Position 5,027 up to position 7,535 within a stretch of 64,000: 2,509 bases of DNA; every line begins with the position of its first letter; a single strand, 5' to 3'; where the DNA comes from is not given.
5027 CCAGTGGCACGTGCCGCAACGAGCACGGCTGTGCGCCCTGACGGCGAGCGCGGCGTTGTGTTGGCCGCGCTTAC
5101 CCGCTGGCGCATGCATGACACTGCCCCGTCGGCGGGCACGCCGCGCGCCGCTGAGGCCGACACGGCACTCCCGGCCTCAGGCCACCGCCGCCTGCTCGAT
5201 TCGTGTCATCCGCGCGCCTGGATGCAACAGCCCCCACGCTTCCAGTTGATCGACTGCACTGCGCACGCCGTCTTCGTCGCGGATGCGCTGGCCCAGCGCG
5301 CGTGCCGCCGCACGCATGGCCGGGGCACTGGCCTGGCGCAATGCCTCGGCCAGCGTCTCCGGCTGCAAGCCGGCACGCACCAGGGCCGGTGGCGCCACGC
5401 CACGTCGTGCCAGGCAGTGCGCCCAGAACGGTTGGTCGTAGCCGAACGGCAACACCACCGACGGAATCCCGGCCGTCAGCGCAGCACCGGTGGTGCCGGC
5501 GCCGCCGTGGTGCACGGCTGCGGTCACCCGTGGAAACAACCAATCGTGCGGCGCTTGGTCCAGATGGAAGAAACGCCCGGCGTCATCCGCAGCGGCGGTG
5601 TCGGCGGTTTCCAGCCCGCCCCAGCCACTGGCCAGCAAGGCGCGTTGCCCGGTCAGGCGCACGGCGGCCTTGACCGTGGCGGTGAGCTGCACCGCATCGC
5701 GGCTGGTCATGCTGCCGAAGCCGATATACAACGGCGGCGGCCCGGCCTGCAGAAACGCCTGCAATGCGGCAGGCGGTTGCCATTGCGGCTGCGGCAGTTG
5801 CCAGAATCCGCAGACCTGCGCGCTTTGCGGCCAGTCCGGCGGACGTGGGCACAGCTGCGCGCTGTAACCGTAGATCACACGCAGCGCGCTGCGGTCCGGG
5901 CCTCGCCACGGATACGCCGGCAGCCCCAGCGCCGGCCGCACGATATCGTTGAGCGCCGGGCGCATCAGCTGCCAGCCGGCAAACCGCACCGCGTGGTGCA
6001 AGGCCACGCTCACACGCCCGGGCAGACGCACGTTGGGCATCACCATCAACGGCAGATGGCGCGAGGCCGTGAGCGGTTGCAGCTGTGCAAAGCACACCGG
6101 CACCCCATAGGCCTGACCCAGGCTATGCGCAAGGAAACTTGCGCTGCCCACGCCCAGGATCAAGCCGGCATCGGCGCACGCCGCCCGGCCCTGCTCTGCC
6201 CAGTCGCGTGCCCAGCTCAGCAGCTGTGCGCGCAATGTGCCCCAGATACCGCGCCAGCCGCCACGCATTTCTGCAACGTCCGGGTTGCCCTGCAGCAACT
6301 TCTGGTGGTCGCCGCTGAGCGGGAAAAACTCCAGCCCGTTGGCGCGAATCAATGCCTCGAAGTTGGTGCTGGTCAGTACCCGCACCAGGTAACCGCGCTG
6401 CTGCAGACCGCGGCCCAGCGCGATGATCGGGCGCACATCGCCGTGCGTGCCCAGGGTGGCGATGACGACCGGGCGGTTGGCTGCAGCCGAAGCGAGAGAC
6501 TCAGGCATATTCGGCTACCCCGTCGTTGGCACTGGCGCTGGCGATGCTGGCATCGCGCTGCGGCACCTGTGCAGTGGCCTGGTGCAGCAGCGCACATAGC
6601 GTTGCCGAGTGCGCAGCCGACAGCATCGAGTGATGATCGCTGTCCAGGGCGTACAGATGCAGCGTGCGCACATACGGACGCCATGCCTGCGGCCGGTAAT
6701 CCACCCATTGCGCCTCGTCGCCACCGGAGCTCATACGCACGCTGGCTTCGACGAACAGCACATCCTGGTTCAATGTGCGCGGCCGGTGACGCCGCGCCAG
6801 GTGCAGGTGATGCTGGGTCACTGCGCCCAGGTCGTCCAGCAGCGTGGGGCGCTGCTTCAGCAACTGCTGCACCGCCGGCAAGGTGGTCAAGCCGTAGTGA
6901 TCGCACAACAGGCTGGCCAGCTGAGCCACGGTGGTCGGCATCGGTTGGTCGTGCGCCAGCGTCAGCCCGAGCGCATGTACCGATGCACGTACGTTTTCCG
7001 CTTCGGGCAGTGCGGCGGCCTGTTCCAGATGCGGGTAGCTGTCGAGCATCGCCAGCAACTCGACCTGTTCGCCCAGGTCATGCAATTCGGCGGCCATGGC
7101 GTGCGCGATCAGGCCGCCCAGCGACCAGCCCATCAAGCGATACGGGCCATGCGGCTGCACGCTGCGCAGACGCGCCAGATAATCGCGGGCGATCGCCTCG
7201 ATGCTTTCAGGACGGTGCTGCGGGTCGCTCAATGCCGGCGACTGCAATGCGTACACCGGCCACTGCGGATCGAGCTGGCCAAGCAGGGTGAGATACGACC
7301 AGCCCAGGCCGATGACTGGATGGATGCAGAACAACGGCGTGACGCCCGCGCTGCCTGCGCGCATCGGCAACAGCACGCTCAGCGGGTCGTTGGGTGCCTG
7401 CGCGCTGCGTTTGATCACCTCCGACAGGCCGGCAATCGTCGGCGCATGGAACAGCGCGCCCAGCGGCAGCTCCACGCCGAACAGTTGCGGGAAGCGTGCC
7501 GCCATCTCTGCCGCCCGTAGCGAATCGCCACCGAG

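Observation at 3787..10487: Compact NRPS / glycosyltransferase / membrane O-acyltransferase operon with no described product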

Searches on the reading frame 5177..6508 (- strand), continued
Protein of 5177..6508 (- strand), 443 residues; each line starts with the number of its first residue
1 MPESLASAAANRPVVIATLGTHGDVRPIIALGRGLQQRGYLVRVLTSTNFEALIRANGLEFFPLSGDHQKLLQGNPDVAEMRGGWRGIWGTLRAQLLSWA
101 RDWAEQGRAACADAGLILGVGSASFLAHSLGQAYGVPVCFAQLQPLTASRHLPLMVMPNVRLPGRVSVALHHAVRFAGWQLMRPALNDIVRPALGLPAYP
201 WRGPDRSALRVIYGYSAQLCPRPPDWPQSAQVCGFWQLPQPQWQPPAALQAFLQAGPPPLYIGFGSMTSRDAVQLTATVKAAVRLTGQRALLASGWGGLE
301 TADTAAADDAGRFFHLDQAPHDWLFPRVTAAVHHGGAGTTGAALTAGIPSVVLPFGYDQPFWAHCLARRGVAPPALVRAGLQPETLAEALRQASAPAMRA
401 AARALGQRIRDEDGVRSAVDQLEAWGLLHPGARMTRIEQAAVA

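Call 64: find_homologous_proteins(query=L014:9995-11311:+, max_evalue=1e-40)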
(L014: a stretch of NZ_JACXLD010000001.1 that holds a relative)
Query L014:9995-11311:+ (438 aa): 6645 proteins with E <= 1e-40 among 8000 candidates; the best 120 are listed.
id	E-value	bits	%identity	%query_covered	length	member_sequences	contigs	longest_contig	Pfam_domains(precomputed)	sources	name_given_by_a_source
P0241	4.7e-291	983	100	100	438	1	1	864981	PF00201.25,PF06722.19,PF03033.27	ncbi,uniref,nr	ncbi:glycosyltransferase family 1 protein [Spongiibacter sp. KMU-158]|uniref:Glycosyltransferase fam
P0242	4.2e-194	664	69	96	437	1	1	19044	PF00201.25,PF06722.19,PF03033.27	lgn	-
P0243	1.2e-185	636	66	95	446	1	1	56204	PF06722.19,PF03033.27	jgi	jgi:sterol 3beta-glucosyltransferase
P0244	2.3e-184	631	64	95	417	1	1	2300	PF00201.25,PF04101.23,PF06722.19,PF03033.27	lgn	-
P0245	1.3e-177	609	64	92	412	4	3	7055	PF00201.25,PF04101.23,PF06722.19,PF03033.27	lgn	-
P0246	4.0e-161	555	59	95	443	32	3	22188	PF00201.25,PF04101.23,PF06722.19,PF03033.27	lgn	-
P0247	5.7e-160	551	58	95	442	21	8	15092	PF00201.25,PF06722.19,PF03033.27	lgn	-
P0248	5.9e-158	544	55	99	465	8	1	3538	PF00201.25,PF06722.19,PF03033.27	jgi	jgi:sterol 3beta-glucosyltransferase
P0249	1.0e-156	540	57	95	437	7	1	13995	PF00201.25,PF06722.19,PF03033.27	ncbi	-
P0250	1.7e-156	540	58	95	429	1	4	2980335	PF00201.25,PF04101.23,PF06722.19,PF03033.27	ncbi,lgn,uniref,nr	ncbi:O-mycaminosyltylonolide 6-deoxyallosyltransferase [Zhongshania aliphaticivorans]|uniref:O-mycam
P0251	4.8e-156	538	58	95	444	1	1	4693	PF00201.25,PF06722.19,PF03033.27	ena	-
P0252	5.1e-156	538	57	96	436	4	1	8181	PF00201.25,PF06722.19,PF03033.27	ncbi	-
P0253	6.0e-156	538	57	96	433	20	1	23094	PF00201.25,PF04101.23,PF06722.19,PF03033.27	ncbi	-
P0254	6.5e-156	538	57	95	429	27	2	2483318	PF00201.25,PF06722.19,PF03033.27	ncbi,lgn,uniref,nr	ncbi:glycosyltransferase [Spongiibacter tropicus]|uniref:glycosyltransferase n=1 Tax=Spongiibacter t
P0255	1.1e-155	537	56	97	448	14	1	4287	PF00201.25,PF06722.19,PF03033.27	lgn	-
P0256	1.3e-155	537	57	97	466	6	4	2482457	PF00201.25,PF06722.19,PF03033.27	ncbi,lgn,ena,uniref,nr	ncbi:glycosyltransferase [uncultured Zhongshania sp.]|uniref:glycosyltransferase n=1 Tax=uncultured 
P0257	2.2e-155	536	56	97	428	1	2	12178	PF00201.25,PF06722.19,PF03033.27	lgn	-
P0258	7.7e-155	534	57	95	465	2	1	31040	PF00201.25,PF04101.23,PF06722.19,PF03033.27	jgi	jgi:sterol 3beta-glucosyltransferase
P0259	1.4e-154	533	56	96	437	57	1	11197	PF00201.25,PF06722.19,PF03033.27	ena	-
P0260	6.1e-154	531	57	94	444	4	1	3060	PF00201.25,PF06722.19,PF03033.27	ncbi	-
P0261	2.5e-151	523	57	93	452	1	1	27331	PF00201.25,PF06722.19,PF03033.27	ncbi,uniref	ncbi:glycosyltransferase [Microbulbifer sp.]|uniref:glycosyltransferase n=1 Tax=Microbulbifer sp. Ta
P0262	2.4e-150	519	54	98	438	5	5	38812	PF00201.25,PF06722.19,PF03033.27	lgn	-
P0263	3.0e-149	516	56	95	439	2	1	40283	PF00201.25,PF06722.19,PF03033.27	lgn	-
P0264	6.6e-149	515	55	95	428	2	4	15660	PF00201.25,PF06722.19,PF03033.27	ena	-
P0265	9.6e-149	514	57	95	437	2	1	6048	PF00201.25,PF06722.19,PF03033.27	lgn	-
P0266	1.6e-148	513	54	97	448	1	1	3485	PF00201.25,PF06722.19,PF03033.27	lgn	-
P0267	8.9e-144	498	52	100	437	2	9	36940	PF06722.19,PF03033.27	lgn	-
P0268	4.8e-143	495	51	99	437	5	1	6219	PF00201.25,PF06722.19,PF03033.27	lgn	-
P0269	9.2e-143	494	54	95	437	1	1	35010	PF00201.25,PF06722.19,PF03033.27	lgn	-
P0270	2.0e-142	493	52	98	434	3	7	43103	PF00201.25,PF06722.19,PF03033.27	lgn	-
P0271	3.2e-141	489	54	96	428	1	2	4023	PF00201.25,PF06722.19,PF03033.27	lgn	-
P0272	4.0e-138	479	53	95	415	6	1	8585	PF06722.19,PF03033.27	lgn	-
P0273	6.0e-138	479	54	95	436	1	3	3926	PF00201.25,PF06722.19,PF03033.27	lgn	-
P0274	9.0e-134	465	52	95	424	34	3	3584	PF00201.25,PF06722.19,PF03033.27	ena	-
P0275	8.3e-131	455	52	95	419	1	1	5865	PF00201.25,PF06722.19,PF03033.27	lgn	-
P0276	2.5e-129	450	52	95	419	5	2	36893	PF00201.25,PF06722.19,PF03033.27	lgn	-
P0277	1.2e-126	441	49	95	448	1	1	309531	PF00201.25,PF06722.19,PF03033.27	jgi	jgi:sterol 3beta-glucosyltransferase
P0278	5.1e-126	439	48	95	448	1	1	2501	PF00201.25,PF06722.19,PF03033.27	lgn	-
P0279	1.2e-125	438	49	95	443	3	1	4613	PF00201.25,PF06722.19,PF03033.27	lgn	-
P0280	8.6e-125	435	49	95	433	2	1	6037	PF00201.25,PF06722.19,PF03033.27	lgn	-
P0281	7.7e-124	432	48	97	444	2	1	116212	PF00201.25,PF06722.19,PF03033.27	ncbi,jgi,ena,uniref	ncbi:glycosyltransferase [Zavarzinia sp.]|uniref:glycosyltransferase n=1 Tax=Zavarzinia sp. TaxID=20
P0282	9.7e-124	432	47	97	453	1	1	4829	PF00201.25,PF06722.19,PF03033.27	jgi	jgi:sterol 3beta-glucosyltransferase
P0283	2.5e-123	430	48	95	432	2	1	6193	PF00201.25,PF06722.19,PF03033.27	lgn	-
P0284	5.0e-123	429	47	95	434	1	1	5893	PF00201.25,PF06722.19,PF03033.27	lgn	-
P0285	7.3e-123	429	48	96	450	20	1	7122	PF00201.25,PF06722.19,PF03033.27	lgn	-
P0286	1.7e-122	428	48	95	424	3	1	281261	PF06722.19,PF03033.27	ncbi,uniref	ncbi:glycosyltransferase [Gynuella sp.]|uniref:glycosyltransferase n=1 Tax=Gynuella sp. TaxID=296914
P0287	2.6e-122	427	47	96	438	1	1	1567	PF00201.25,PF06722.19,PF03033.27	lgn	-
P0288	4.4e-122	426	46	100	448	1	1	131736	PF00201.25,PF06722.19,PF03033.27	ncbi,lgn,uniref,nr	ncbi:glycosyltransferase [Telmatospirillum siberiense]|uniref:Glycosyltransferase n=1 Tax=Telmatospi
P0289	1.8e-119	418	47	95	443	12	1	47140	PF00201.25,PF06722.19,PF03033.27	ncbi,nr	ncbi:MAG: glycosyltransferase [Zavarzinia sp.]|nr:glycosyltransferase [Zavarzinia sp.]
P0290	8.7e-119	415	48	95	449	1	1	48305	PF06722.19,PF03033.27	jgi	jgi:UDP:flavonoid glycosyltransferase YjiC (YdhE family)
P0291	1.5e-118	415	46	95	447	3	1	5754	PF00201.25,PF06722.19,PF03033.27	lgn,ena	-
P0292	1.7e-118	414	47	93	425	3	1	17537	PF06722.19,PF03033.27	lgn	-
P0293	5.9e-118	413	48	95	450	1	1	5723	PF00201.25,PF06722.19,PF03033.27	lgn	-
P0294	5.0e-117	410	46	95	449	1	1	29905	PF06722.19,PF03033.27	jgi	jgi:sterol 3beta-glucosyltransferase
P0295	5.8e-117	409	46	95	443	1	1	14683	PF00201.25,PF06722.19,PF03033.27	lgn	-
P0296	9.2e-117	409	47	96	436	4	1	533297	PF06722.19,PF03033.27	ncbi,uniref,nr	ncbi:glycosyltransferase [Rhizobium sp. ICMP 5592]|uniref:glycosyltransferase n=1 Tax=Rhizobium sp. 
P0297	2.1e-116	408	48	95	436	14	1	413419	PF06722.19,PF03033.27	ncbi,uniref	ncbi:glycosyltransferase [Rhizobium sp. RCC_161_2]|uniref:glycosyltransferase n=1 Tax=Rhizobium sp. 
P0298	2.1e-116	408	46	97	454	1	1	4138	PF06722.19,PF03033.27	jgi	jgi:sterol 3beta-glucosyltransferase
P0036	2.8e-116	407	46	95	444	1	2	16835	PF04101.23,PF06722.19,PF03033.27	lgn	-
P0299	6.1e-116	406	45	95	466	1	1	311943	PF00201.25,PF06722.19,PF03033.27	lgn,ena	-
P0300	3.1e-115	404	47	95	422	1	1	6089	PF00201.25,PF06722.19,PF03033.27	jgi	jgi:sterol 3beta-glucosyltransferase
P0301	5.7e-115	403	46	95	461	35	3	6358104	PF00201.25,PF06722.19,PF03033.27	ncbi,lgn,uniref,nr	ncbi:glycosyltransferase [Lysobacter yananisis]|uniref:Glycosyltransferase n=1 Tax=Lysobacter yanani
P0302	1.3e-114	402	45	95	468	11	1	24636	PF00201.25,PF06722.19,PF03033.27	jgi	jgi:UDP:flavonoid glycosyltransferase YjiC (YdhE family)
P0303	3.7e-114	400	47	95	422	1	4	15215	PF00201.25,PF06722.19,PF03033.27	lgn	-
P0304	4.5e-114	400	48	95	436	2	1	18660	PF06722.19,PF03033.27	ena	-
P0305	1.0e-113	399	46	95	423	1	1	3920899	PF06722.19,PF03033.27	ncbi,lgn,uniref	ncbi:glycosyltransferase [Marinomonas sp. THO17]|uniref:glycosyltransferase n=1 Tax=Marinomonas sp. 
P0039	1.0e-113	399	47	96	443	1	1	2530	PF00201.25,PF06722.19,PF03033.27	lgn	-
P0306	3.7e-113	397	46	95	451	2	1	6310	PF06722.19,PF03033.27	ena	-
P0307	1.5e-112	395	45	95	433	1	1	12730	PF00201.25,PF06722.19,PF03033.27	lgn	-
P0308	3.0e-112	394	47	95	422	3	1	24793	PF06722.19,PF03033.27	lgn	-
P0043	3.2e-112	394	46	96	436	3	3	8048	PF00201.25,PF06722.19,PF03033.27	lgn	-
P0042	3.4e-112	394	46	95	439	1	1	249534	PF00201.25,PF06722.19,PF03033.27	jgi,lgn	jgi:UDP:flavonoid glycosyltransferase YjiC (YdhE family)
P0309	7.0e-112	393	45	95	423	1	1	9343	PF00201.25,PF06722.19,PF03033.27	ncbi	-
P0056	8.6e-112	392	46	95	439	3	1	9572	PF00201.25,PF06722.19,PF03033.27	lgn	-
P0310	1.5e-111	392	44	95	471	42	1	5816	PF00201.25,PF06722.19,PF03033.27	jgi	jgi:UDP:flavonoid glycosyltransferase YjiC (YdhE family)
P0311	1.9e-111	391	44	95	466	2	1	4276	PF00201.25,PF06722.19,PF21036.4,PF03033.27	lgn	-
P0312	2.3e-111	391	46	95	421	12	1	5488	PF00201.25,PF06722.19,PF03033.27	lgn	-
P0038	3.2e-111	390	45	97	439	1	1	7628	PF00201.25,PF06722.19,PF03033.27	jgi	jgi:sterol 3beta-glucosyltransferase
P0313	6.9e-111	389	46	96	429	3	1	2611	PF06722.19,PF03033.27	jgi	jgi:sterol 3beta-glucosyltransferase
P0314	8.7e-111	389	48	95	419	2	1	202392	PF06722.19,PF03033.27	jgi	jgi:UDP:flavonoid glycosyltransferase YjiC (YdhE family)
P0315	1.2e-110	389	47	95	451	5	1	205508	PF00201.25,PF06722.19,PF03033.27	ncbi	-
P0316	2.2e-110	388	46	96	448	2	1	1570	PF06722.19,PF03033.27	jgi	jgi:UDP:flavonoid glycosyltransferase YjiC (YdhE family)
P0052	2.5e-110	388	45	98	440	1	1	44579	PF00201.25,PF06722.19,PF03033.27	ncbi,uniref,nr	ncbi:glycosyltransferase [Frateuria defendens]|uniref:glycosyltransferase n=1 Tax=Frateuria defenden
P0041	3.2e-110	387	45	95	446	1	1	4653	PF00201.25,PF06722.19,PF03033.27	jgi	jgi:UDP:flavonoid glycosyltransferase YjiC (YdhE family)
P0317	3.9e-110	387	46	94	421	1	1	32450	PF00201.25,PF06722.19,PF03033.27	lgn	-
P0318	4.9e-110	387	45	96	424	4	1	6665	PF00201.25,PF06722.19,PF03033.27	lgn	-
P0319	6.2e-110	386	47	96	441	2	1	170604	PF00201.25,PF06722.19,PF03033.27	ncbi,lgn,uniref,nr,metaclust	ncbi:glycosyltransferase [Allorhizobium undicola]|uniref:glycosyltransferase n=1 Tax=Allorhizobium u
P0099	6.3e-110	386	46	95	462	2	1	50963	PF00201.25,PF06722.19,PF03033.27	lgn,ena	-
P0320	1.0e-109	386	44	96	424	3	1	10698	PF00201.25,PF06722.19,PF03033.27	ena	-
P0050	1.1e-109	385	45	95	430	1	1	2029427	PF00201.25,PF06722.19,PF03033.27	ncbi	-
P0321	1.5e-109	385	45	97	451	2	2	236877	PF06722.19,PF03033.27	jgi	jgi:sterol 3beta-glucosyltransferase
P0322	1.8e-109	385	45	96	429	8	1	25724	PF06722.19,PF03033.27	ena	-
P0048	3.4e-109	384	45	95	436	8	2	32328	PF00201.25,PF06722.19,PF03033.27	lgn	-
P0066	3.7e-109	384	44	97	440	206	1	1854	PF00201.25,PF06722.19,PF03033.27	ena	-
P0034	4.1e-109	384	45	97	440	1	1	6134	PF00201.25,PF06722.19,PF03033.27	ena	-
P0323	4.4e-109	383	44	96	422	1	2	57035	PF00201.25,PF06722.19,PF03033.27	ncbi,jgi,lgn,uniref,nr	ncbi:glycosyltransferase [Rhizobium sp.]|jgi:sterol 3beta-glucosyltransferase|uniref:glycosyltransfe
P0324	4.6e-109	383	45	96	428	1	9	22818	PF06722.19,PF03033.27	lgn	-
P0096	5.3e-109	383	45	97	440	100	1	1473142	PF00201.25,PF06722.19,PF03033.27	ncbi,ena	-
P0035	1.0e-108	382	44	97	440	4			PF00201.25,PF06722.19,PF03033.27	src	-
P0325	1.1e-108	382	45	96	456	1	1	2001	PF06722.19,PF03033.27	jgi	jgi:UDP:flavonoid glycosyltransferase YjiC (YdhE family)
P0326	1.3e-108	382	47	92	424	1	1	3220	PF06722.19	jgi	-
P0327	2.2e-108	381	45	95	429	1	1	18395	PF06722.19,PF03033.27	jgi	jgi:sterol 3beta-glucosyltransferase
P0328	2.5e-108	381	44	95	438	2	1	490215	PF00201.25,PF06722.19,PF03033.27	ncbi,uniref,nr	ncbi:glycosyltransferase [Zavarzinia compransoris]|uniref:glycosyltransferase n=1 Tax=Zavarzinia mar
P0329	2.6e-108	381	44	97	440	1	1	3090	PF00201.25,PF06722.19,PF03033.27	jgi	jgi:UDP:flavonoid glycosyltransferase YjiC (YdhE family)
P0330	2.7e-108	381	45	97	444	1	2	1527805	PF00201.25,PF06722.19,PF03033.27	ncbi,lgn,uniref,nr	ncbi:glycosyltransferase [Dyella mobilis]|uniref:Glycosyltransferase family 1 protein n=1 Tax=Dyella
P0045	2.8e-108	381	45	95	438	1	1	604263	PF00201.25,PF06722.19,PF03033.27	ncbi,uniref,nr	ncbi:glycosyltransferase [Luteimonas aquatica]|uniref:glycosyltransferase n=1 Tax=Luteimonas aquatic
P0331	4.3e-108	380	46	99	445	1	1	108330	PF00201.25,PF06722.19,PF03033.27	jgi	jgi:sterol 3beta-glucosyltransferase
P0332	6.6e-108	380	45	97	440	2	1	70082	PF00201.25,PF06722.19,PF03033.27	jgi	jgi:UDP:flavonoid glycosyltransferase YjiC (YdhE family)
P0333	7.7e-108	379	45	95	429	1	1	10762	PF06722.19,PF03033.27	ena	-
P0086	1.4e-107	379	45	98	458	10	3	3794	PF00201.25,PF06722.19,PF03033.27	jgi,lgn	jgi:sterol 3beta-glucosyltransferase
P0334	2.1e-107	378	44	95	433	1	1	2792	PF00201.25,PF06722.19,PF03033.27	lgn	-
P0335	2.1e-107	378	45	95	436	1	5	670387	PF00201.25,PF06722.19,PF03033.27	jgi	jgi:sterol 3beta-glucosyltransferase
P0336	2.2e-107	378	46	97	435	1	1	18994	PF06722.19,PF03033.27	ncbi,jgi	jgi:UDP:flavonoid glycosyltransferase YjiC (YdhE family)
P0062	3.5e-107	377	44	96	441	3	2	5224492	PF00201.25,PF06722.19,PF03033.27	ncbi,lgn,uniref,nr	ncbi:glycosyltransferase [Lysobacter sp. BMK333-48F3]|uniref:glycosyltransferase n=1 Tax=Lysobacter 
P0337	5.5e-107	377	46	95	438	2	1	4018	PF00201.25,PF06722.19,PF03033.27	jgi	jgi:sterol 3beta-glucosyltransferase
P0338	5.8e-107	376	44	96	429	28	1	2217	PF06722.19,PF03033.27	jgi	-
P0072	9.3e-107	376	43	97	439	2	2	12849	PF00201.25,PF06722.19,PF03033.27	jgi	-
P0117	1.3e-106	375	46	95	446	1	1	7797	PF00201.25,PF06722.19,PF03033.27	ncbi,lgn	ncbi:MAG: glycosyltransferase [Thermoanaerobaculia bacterium]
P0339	1.3e-106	375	46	95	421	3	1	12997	PF06722.19,PF03033.27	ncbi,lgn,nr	ncbi:MAG: glycosyltransferase [Comamonadaceae bacterium]|nr:MAG: glycosyltransferase [Comamonadaceae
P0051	1.4e-106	375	44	96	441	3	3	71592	PF00201.25,PF06722.19,PF03033.27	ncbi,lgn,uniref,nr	ncbi:glycosyltransferase [Lysobacter antibioticus]|uniref:glycosyltransferase n=1 Tax=Lysobacter ant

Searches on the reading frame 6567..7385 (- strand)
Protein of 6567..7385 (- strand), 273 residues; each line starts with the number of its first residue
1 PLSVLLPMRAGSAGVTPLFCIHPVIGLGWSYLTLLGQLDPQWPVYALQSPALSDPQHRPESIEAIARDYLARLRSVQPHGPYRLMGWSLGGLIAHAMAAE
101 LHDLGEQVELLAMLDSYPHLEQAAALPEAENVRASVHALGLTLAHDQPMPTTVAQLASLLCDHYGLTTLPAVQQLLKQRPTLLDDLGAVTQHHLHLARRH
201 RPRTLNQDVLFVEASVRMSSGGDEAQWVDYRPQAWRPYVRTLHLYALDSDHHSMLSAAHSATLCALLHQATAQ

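Call 72: search_solved_structures(query=window:6567-7385:-, max_evalue=0.001)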
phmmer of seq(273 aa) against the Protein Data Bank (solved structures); distinct sequences matched with E-value up to 0.001: 38.
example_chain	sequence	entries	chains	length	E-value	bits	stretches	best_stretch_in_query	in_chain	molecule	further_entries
7crn_A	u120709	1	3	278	5.1e-33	118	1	2-258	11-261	Non-ribosomal peptide synthetase 4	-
7dxo_A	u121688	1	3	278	1.5e-32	116.5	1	2-258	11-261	Non-ribosomal peptide synthetase 4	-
3tej_A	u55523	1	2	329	1.3e-27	100.3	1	4-125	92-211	Enterobactin synthase component F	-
2roq_A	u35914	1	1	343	1.5e-27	100.1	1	4-125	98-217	Enterobactin synthetase component F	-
5ja1_A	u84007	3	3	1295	3.2e-26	95.8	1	4-123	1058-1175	Enterobactin synthase component F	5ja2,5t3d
4zxh_A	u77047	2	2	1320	7.8e-17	65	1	3-120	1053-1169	ABBFA_003403 | Tyrocidine synthetase 3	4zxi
8tqv_A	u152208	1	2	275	2.5e-13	53.5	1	8-122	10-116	Polyketide synthase Pks13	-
5v3w_A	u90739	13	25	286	2.7e-13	53.4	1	8-122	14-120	Polyketide synthase Pks13 (Termination polyketide synthase) | Polyketide synthase Pks13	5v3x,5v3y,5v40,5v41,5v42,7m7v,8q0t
5v3z_A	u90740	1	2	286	2.8e-13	53.3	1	8-122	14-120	Polyketide synthase Pks13 (Termination polyketide synthase)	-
7vjt_A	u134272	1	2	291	2.8e-13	53.3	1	8-122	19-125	Polyketide synthase Pks13 (Termination polyketide synthase)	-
6ojc_A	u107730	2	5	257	8.5e-13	51.7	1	17-146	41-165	NocB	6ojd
9f48_A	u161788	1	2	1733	2.8e-12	50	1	8-121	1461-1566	Polyketide synthase Pks13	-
7r0x_A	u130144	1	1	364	1.2e-10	44.7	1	17-122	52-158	Polyketide synthase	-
3ils_A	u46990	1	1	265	6.7e-10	42.2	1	18-164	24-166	Aflatoxin biosynthesis polyketide synthase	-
7mhd_A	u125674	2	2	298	3.6e-09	39.8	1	8-102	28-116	Fatty acid synthase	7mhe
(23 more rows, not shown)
